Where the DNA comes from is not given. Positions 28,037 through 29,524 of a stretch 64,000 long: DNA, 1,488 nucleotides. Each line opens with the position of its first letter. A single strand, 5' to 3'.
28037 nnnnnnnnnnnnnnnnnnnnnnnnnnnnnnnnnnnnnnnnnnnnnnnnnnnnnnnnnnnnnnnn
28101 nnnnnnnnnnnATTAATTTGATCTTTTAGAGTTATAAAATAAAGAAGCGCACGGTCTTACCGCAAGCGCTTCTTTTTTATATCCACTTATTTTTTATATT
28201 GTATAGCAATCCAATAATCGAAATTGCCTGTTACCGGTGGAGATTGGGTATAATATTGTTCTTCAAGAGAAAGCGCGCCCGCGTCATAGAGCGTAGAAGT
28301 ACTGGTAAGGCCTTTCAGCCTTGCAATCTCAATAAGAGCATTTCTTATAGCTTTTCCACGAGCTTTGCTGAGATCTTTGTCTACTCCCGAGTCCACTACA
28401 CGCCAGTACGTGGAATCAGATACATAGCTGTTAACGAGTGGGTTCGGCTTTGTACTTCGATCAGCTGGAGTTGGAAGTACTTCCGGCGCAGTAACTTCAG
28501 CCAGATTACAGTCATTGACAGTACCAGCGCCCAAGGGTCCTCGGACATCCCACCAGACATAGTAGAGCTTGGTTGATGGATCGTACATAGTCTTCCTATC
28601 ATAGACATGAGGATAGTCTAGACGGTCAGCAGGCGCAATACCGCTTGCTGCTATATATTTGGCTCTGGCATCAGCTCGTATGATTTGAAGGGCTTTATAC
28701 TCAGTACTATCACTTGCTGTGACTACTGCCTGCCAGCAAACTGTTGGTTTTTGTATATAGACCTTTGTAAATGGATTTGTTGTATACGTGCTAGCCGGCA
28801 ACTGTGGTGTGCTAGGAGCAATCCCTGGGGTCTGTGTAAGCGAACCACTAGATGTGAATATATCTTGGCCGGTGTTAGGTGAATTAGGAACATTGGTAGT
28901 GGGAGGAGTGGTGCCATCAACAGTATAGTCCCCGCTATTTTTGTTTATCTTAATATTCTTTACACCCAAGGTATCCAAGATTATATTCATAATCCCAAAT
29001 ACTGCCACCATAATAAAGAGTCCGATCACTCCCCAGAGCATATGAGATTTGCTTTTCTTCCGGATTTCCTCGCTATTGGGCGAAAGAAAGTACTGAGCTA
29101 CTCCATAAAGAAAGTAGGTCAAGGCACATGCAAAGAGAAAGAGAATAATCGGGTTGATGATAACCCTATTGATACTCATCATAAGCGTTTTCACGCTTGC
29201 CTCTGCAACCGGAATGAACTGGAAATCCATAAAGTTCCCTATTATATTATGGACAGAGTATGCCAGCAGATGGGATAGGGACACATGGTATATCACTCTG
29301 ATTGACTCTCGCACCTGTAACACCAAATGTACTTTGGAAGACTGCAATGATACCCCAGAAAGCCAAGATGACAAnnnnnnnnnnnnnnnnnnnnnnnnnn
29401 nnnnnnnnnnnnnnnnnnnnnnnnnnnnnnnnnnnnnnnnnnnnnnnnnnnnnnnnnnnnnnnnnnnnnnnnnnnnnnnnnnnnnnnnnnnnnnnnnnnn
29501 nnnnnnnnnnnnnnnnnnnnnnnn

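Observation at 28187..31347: Tandem array of five paralogous genes sharing a two-helix TrbC/VirB2-like pilin module, fused N- or C-terminally to variable Thr/Pro/Asn-rich segments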

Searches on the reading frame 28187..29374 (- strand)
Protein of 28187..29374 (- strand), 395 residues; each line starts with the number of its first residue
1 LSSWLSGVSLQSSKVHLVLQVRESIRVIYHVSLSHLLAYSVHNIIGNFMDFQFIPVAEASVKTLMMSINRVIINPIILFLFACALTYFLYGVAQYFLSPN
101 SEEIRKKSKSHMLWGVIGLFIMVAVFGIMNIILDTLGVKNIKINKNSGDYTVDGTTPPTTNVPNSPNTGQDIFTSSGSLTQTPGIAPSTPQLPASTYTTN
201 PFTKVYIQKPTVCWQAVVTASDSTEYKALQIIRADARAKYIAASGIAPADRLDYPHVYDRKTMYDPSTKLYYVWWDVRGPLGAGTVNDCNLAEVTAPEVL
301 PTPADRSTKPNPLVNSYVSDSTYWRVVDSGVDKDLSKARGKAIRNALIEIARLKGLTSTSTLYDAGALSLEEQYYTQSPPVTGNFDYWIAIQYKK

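Call 3: search_protein_families(library=pfam, proteins=[window:28187-29374:-], max_evalue=0.1)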
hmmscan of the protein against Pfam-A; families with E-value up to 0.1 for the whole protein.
window:28187-29374:- (395 aa): 1 family
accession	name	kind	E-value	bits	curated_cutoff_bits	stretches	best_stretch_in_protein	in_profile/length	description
PF18895.5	T4SS_pilin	-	0.00052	20.5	26.6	1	77-132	19-71/71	Type IV secretion system pilin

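Call 4: search_protein_families(library=ncbifam, proteins=[window:28187-29374:-], max_evalue=0.1)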
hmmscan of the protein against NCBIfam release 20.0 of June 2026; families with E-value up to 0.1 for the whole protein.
window:28187-29374:- (395 aa): 1 family
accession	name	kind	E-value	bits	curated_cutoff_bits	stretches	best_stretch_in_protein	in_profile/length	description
NF045849.1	ICE_MMCAP2_0565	equivalog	1.8e-06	27.5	40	1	65-135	10-79/80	Mbov_0395 family pilin-like conjugal transfer protein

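Call 23: find_homologous_proteins(query=window:28187-29230:-)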
Query window:28187-29230:- (347 aa): 86 proteins with E <= 0.001 among 4233 candidates.
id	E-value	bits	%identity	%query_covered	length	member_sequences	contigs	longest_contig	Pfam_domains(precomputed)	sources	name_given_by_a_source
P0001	4.1e-231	784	100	100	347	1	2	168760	-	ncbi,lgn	-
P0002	3.4e-141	488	49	72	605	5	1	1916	-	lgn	-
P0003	2.4e-136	473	49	73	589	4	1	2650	PF18895.6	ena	-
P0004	1.1e-134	467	47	72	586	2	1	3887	-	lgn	-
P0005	1.4e-131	457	48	73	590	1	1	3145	-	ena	-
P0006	3.1e-131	456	45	70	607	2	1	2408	-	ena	-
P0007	6.9e-128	445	45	73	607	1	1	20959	-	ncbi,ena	-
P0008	2.0e-124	433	57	100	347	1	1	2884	-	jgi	jgi:hypothetical protein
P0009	6.7e-120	419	47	72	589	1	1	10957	-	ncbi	-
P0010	5.9e-114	399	46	77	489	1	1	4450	-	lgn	-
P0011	3.9e-113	396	47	73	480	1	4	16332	-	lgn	-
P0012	1.5e-112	394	47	73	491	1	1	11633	-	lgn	-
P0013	2.3e-112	394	47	73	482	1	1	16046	-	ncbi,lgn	-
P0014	2.6e-109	384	45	73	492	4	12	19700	-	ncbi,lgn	-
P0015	1.3e-107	378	47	69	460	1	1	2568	-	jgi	jgi:hypothetical protein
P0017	1.5e-106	375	44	78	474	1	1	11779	PF18895.6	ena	-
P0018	9.9e-103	362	47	69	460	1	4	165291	-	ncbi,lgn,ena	ncbi:MAG: hypothetical protein AAB477_02945 [Patescibacteria group bacterium]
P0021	1.9e-101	358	53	100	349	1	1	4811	PF18895.6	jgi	jgi:hypothetical protein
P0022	1.7e-99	351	52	100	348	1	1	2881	PF18895.6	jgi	-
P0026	2.5e-92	328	49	76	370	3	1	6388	PF18895.6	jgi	jgi:hypothetical protein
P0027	1.3e-91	326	50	100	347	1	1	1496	PF18895.6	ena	-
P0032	6.7e-88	313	46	72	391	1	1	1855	PF18895.6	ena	-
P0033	1.6e-87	312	49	100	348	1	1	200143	-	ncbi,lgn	ncbi:MAG: hypothetical protein V4665_00865 [Patescibacteria group bacterium]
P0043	6.0e-80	287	35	72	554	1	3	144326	-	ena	-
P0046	4.5e-72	261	63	33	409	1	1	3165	PF18895.6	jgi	jgi:hypothetical protein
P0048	4.9e-71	258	38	80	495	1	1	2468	PF18895.6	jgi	jgi:hypothetical protein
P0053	3.9e-67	245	41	98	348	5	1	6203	PF18895.6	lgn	-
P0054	1.1e-65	240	40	98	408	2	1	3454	PF18895.6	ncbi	-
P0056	2.9e-64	236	39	98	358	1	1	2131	PF18895.6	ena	-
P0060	7.4e-63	231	40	100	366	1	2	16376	PF18895.6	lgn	-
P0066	2.3e-56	210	40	90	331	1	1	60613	-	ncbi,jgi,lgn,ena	ncbi:MAG: hypothetical protein WC059_01860 [Candidatus Paceibacterota bacterium]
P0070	9.2e-54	201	39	90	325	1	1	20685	PF18895.6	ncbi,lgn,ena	-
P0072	7.2e-52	195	58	39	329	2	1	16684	PF18895.6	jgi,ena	-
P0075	2.3e-49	187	36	99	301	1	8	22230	PF18895.6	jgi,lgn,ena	-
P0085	2.5e-38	150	65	27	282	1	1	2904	PF18895.6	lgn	-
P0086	2.0e-37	147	67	27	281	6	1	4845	PF18895.6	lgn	-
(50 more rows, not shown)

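Call 24: find_encoding_contigs(protein=P0001, flank=10000, max_places=3)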
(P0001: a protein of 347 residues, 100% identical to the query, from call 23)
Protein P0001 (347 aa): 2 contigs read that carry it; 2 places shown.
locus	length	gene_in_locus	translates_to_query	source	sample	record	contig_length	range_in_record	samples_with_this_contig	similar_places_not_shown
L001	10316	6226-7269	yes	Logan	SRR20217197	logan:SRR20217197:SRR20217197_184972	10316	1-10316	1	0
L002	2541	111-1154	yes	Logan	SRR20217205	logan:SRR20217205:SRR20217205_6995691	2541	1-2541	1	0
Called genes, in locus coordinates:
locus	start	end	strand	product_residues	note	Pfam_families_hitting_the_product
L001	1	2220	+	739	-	?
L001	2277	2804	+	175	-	PF01135:PCMT, PF01209:Ubie_methyltran, PF13489:Methyltransf_23 (weak), PF13847:Methyltransf_31, PF08241:Methyltransf_11, PF08242:Methyltransf_12, PF13649:Methyltransf_25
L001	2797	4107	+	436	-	PF01547:SBP_bac_1, PF13416:SBP_bac_8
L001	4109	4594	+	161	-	PF18895:T4SS_pilin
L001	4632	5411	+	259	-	PF18895:T4SS_pilin (weak)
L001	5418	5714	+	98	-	PF18895:T4SS_pilin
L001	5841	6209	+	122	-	PF18895:T4SS_pilin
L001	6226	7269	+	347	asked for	-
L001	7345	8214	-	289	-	-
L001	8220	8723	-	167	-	-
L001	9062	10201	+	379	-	-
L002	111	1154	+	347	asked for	-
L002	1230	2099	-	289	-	-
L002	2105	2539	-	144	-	?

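Call 25: find_encoding_contigs(protein=P0033, flank=10000, max_places=2)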
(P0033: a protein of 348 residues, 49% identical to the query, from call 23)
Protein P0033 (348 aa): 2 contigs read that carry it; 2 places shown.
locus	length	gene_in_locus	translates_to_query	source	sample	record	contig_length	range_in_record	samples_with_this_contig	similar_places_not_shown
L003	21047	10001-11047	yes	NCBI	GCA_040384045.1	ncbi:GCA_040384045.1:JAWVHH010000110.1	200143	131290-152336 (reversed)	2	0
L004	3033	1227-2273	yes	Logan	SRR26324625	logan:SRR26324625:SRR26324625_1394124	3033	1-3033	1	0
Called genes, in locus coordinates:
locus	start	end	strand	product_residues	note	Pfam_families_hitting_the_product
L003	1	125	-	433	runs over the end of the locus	PF13393:tRNA-synt_His, PF00587:tRNA-synt_2b, PF03129:HGTP_anticodon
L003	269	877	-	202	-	PF10502:Peptidase_S26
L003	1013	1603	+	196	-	PF01195:Pept_tRNA_hydro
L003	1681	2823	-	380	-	PF00575:S1 (weak), PF23459:S1_RRP5 (faint), PF21710:Spt6_S1 (faint), PF00575:S1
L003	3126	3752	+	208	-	PF13483:Lactamase_B_3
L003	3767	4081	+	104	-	-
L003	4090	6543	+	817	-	PF00521:DNA_topoisoIV, PF03989:DNA_gyraseA_C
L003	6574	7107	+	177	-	PF01135:PCMT, PF01209:Ubie_methyltran, PF01269:Fibrillarin (weak), PF01728:FtsJ (weak), PF13847:Methyltransf_31, PF08241:Methyltransf_11, PF08242:Methyltransf_12, PF13649:Methyltransf_25, +3 more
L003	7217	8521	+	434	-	PF01547:SBP_bac_1, PF13416:SBP_bac_8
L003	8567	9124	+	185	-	PF18895:T4SS_pilin (weak)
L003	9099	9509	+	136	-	PF18895:T4SS_pilin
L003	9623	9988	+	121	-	PF18895:T4SS_pilin (weak)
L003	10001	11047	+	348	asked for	-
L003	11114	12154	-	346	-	-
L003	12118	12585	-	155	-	-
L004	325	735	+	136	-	PF18895:T4SS_pilin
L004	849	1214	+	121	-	PF18895:T4SS_pilin (weak)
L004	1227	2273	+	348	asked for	-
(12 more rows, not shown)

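Call 26: find_encoding_contigs(protein=P0018, flank=10000, max_places=1)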
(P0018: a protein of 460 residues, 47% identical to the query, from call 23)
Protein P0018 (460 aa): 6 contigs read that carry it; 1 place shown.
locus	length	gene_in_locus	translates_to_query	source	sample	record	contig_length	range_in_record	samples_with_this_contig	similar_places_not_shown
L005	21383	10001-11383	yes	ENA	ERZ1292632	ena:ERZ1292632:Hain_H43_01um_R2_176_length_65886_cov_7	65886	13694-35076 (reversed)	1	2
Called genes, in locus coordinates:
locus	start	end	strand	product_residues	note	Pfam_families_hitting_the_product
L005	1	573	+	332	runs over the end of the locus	-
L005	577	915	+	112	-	PF01588:tRNA_bind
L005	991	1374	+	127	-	PF02844:GARS_N (weak)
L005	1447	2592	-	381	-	PF00575:S1 (weak), PF23459:S1_RRP5 (faint), PF21543:CvfB_2nd (faint), PF21710:Spt6_S1 (faint), PF00575:S1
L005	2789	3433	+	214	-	PF13483:Lactamase_B_3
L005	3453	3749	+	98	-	-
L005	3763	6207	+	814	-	PF00521:DNA_topoisoIV, PF03989:DNA_gyraseA_C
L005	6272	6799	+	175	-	PF01135:PCMT, PF01209:Ubie_methyltran, PF01269:Fibrillarin (weak), PF05175:MTS (weak), PF13847:Methyltransf_31, PF08241:Methyltransf_11, PF08242:Methyltransf_12, PF13649:Methyltransf_25, +2 more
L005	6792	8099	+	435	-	PF01547:SBP_bac_1, PF13416:SBP_bac_8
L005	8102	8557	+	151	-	PF18895:T4SS_pilin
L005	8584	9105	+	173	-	PF04956:TrbC (faint), PF18895:T4SS_pilin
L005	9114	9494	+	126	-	PF18895:T4SS_pilin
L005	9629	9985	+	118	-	PF18895:T4SS_pilin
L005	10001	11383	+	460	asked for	-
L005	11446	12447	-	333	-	-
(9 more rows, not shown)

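Call 27: find_encoding_contigs(protein=P0043, flank=10000, max_places=1)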
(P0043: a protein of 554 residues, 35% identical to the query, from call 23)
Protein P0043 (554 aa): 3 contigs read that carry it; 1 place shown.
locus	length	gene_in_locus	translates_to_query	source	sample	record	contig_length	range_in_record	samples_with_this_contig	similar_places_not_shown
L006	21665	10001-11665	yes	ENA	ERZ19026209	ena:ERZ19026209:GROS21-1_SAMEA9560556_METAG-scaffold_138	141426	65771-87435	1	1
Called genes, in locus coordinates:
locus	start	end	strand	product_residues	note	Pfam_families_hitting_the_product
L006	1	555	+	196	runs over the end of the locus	PF01195:Pept_tRNA_hydro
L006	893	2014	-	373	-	PF00575:S1 (weak), PF23459:S1_RRP5 (faint), PF21710:Spt6_S1 (faint), PF00575:S1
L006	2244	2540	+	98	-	-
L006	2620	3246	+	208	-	PF13483:Lactamase_B_3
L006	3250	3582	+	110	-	-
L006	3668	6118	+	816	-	PF00521:DNA_topoisoIV, PF03989:DNA_gyraseA_C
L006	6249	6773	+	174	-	PF00891:Methyltransf_2 (weak), PF13489:Methyltransf_23, PF01135:PCMT, PF01209:Ubie_methyltran, PF13847:Methyltransf_31, PF08241:Methyltransf_11, PF08242:Methyltransf_12, PF13649:Methyltransf_25, +4 more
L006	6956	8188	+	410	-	PF01547:SBP_bac_1, PF13416:SBP_bac_8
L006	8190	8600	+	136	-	PF18895:T4SS_pilin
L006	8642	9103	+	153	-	PF18895:T4SS_pilin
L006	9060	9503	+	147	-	PF18895:T4SS_pilin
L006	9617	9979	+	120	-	PF18895:T4SS_pilin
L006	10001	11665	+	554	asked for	-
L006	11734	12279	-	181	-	-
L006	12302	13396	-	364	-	-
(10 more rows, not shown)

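Call 28: find_encoding_contigs(protein=P0066, flank=10000, max_places=1)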
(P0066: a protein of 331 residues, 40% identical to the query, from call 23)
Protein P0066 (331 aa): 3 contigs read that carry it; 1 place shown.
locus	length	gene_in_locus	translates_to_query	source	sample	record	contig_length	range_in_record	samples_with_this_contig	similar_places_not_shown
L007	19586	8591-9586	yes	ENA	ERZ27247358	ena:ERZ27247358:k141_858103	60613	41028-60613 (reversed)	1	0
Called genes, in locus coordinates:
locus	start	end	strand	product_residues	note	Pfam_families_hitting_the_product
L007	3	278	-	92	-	?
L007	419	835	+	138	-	-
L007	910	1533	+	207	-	PF13483:Lactamase_B_3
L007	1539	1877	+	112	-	-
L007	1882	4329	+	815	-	PF00521:DNA_topoisoIV, PF03989:DNA_gyraseA_C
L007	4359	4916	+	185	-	PF13489:Methyltransf_23, PF01135:PCMT (weak), PF01209:Ubie_methyltran, PF01269:Fibrillarin (weak), PF13847:Methyltransf_31, PF08241:Methyltransf_11, PF08242:Methyltransf_12, PF13649:Methyltransf_25, +1 more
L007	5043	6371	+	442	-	PF01547:SBP_bac_1, PF13416:SBP_bac_8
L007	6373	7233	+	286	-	PF18895:T4SS_pilin (weak)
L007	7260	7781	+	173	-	PF19607:DUF6112 (faint), PF04956:TrbC (weak), PF18895:T4SS_pilin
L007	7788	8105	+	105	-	PF18895:T4SS_pilin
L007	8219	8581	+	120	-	PF18895:T4SS_pilin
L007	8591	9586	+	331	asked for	-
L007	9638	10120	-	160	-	-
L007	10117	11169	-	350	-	-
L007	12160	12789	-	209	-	-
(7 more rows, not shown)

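Call 54: predict_structure(alignment_id=A4)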
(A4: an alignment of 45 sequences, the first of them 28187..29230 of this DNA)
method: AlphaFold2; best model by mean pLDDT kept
length: 347 residues; sequences in the alignment: 45
mean_pLDDT: 80.7   pTM: 0.44
mean pLDDT of the five models: 80.7, 79.8, 77.2, 77.0, 75.3
residues with pLDDT >= 90: 176; 70-90: 81; 50-70: 35; < 50: 55
segments of 3 or more residues with pLDDT < 50: 1-11, 104-117, 122-124, 126-143
pLDDT, mean of each block of 10 residues (from residue 1): 36 56 76 88 90 88 89 85 68 50 45 43 44 39 62 92 97 98 98 95 93 95 97 96 84 93 95 97 96 97 93 88 92 81 96
secondary structure, 60 per line:
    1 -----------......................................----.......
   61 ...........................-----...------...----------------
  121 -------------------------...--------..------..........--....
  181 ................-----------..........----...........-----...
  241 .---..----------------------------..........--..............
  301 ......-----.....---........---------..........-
elements in order: H12-49 H54-87 E93-95 E102-104 E165-174 H177-196 E208-217 E222-232 H238-241 E275-284 H287-306 H312-316 E320-327 E337-346

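Call 57: fold_search(model_id=the predicted structure, library=pdb)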
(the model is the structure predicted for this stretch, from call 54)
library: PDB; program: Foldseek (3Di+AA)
matches with E <= 10: 897; with E <= 0.001: 0
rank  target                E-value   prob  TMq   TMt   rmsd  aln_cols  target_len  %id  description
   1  2nyi_A                3.4e-03  0.75  0.12  0.22  16.4       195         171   11  Crystal Structure of an Unknown Protein from Galdieria sulphuraria (released 2006-12-12)
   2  2nyi_B                9.2e-03  0.69  0.13  0.24  16.4       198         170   12  Crystal Structure of an Unknown Protein from Galdieria sulphuraria (released 2006-12-12)
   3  7c50                  1.6e-02  0.47  0.15  0.24  20.2       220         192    8  Crystal structure of a Simpl-like protein from Campylobacter jejuni (selenomethionine-incorporated protein) (released 2020-08-19)
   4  2pc6_D                6.8e-02  0.28  0.12  0.23  15.6       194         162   10  Crystal structure of putative acetolactate synthase- small subunit from Nitrosomonas europaea (released 2007-04-10)
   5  2f1f_A                7.6e-02  0.28  0.12  0.22  15.1       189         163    8  Crystal structure of the regulatory subunit of acetohydroxyacid synthase isozyme III from E. coli (released 2006-01-24)
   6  9gb5_H                9.1e-02  0.18  0.14  0.16  17.4       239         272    8  Contracted phiCD508 neck (released 2025-03-26)
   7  5gzn_C                9.1e-02  0.06  0.08  0.11  17.3       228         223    8  Structure of neutralizing antibody bound to Zika envelope protein (released 2016-12-28)
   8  4qvr                  1.2e-01  0.38  0.18  0.19  19.2       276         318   13  2.3 Angstrom Crystal Structure of Hypothetical Protein FTT1539c from Francisella tularensis. (released 2014-07-30)
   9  6vz8_G                1.2e-01  0.25  0.13  0.25  15.0       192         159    7  Arabidopsis thaliana acetohydroxyacid synthase complex with valine bound (released 2020-07-15)
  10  6apc_H                1.3e-01  0.05  0.09  0.12  17.2       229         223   10  Crystal Structure of Infant Antibody ADI-19425 (released 2018-03-21)
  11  4kzs                  1.4e-01  0.96  0.15  0.20   5.2        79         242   13  Crystal structure of the secreted protein HP1454 from the human pathogen Helicobacter pylori (released 2014-06-04)
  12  2pc6_B                1.5e-01  0.21  0.11  0.22  15.6       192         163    9  Crystal structure of putative acetolactate synthase- small subunit from Nitrosomonas europaea (released 2007-04-10)
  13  5jo5_A                1.5e-01  0.06  0.09  0.12  16.4       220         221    9  Crystal structure of 10E8 gHV-gLV antigen-binding fragment. (released 2016-07-13)
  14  3kym_F                1.5e-01  0.05  0.08  0.11  16.1       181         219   11  Crystal structure of Li33 IgG2 di-Fab (released 2010-03-16)
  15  8fwe_AQ               1.6e-01  0.15  0.10  0.20  12.6       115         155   12  Neck structure of Agrobacterium phage Milano, C3 symmetry (released 2023-12-06)
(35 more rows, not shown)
